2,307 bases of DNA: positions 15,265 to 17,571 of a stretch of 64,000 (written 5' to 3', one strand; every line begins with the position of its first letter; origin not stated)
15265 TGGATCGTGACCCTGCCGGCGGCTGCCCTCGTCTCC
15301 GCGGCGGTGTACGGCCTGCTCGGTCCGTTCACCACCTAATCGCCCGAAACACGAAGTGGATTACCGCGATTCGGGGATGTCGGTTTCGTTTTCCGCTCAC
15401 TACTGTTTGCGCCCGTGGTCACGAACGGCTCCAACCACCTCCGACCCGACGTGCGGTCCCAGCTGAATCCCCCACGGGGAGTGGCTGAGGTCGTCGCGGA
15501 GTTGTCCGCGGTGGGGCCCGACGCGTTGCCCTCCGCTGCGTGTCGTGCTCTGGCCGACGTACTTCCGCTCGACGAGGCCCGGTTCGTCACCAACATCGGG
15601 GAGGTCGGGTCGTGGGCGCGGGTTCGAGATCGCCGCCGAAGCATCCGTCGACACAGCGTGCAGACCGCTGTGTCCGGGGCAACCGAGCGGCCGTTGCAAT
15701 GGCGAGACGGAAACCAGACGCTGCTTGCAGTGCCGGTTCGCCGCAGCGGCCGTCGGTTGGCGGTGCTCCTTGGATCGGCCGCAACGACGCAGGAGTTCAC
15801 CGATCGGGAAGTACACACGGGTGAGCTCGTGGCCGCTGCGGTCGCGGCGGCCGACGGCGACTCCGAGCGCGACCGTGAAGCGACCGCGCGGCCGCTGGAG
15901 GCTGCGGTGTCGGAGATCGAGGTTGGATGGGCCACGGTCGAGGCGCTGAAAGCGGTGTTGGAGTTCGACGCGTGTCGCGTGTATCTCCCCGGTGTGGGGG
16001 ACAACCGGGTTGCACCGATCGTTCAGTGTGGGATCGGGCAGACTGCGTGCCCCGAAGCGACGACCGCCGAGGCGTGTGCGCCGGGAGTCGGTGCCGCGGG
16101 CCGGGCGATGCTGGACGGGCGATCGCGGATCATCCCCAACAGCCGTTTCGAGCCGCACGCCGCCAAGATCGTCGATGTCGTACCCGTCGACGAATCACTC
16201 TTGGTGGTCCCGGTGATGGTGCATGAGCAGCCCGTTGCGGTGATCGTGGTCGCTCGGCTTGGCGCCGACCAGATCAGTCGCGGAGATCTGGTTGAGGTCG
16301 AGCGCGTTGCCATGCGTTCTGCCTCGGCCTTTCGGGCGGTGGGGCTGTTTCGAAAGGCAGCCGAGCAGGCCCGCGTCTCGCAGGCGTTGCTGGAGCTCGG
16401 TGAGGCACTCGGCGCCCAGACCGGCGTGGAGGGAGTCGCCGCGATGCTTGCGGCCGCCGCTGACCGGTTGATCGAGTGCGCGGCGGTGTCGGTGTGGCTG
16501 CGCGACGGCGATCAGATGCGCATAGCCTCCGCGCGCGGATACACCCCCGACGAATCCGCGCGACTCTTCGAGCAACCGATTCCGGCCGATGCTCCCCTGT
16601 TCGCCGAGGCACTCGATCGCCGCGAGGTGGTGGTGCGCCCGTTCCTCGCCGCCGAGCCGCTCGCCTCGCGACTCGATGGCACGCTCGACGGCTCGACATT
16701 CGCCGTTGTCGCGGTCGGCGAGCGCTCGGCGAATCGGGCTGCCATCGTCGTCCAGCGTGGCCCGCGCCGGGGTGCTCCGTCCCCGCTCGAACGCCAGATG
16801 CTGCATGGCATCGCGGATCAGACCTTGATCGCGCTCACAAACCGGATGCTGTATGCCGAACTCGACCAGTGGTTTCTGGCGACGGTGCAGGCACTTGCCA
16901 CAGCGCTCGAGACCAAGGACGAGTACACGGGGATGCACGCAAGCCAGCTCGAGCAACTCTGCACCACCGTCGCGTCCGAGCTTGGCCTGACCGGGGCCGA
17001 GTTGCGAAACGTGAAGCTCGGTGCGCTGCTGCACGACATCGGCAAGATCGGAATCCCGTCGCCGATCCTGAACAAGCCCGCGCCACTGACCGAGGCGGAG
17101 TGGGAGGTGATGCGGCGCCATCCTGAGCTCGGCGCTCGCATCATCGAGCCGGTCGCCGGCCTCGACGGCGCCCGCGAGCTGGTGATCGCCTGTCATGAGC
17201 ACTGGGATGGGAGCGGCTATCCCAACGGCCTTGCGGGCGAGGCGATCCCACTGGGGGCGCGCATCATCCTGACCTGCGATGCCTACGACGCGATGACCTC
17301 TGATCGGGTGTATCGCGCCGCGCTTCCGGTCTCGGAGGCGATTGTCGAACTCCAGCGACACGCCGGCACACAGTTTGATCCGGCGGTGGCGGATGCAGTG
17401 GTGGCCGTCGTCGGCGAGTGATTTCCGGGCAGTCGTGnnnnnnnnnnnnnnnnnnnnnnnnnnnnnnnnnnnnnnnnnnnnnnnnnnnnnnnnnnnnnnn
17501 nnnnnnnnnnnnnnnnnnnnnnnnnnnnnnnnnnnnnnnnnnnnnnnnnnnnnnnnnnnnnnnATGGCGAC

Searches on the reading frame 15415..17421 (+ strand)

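Call 47: search_protein_families(library=pfam, proteins=[window:15415-17421:+], max_evalue=0.0001)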
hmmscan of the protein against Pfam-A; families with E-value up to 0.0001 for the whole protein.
window:15415-17421:+ (668 aa): 5 families
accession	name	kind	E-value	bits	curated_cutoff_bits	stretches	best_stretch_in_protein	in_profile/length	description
PF13487.12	HD_5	-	6.2e-38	130.6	27.2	1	494-658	3-170/170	HD domain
PF13185.12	GAF_2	-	1.1e-16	61.7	28.6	1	341-474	7-135/136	GAF domain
PF01966.28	HD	-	4.3e-15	56.5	22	1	508-627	4-116/116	HD domain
PF13492.12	GAF_3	-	2.5e-13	51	27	1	340-475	4-128/129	GAF domain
PF01590.32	GAF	-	4.1e-12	47.2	22.4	1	174-304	9-131/133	GAF domain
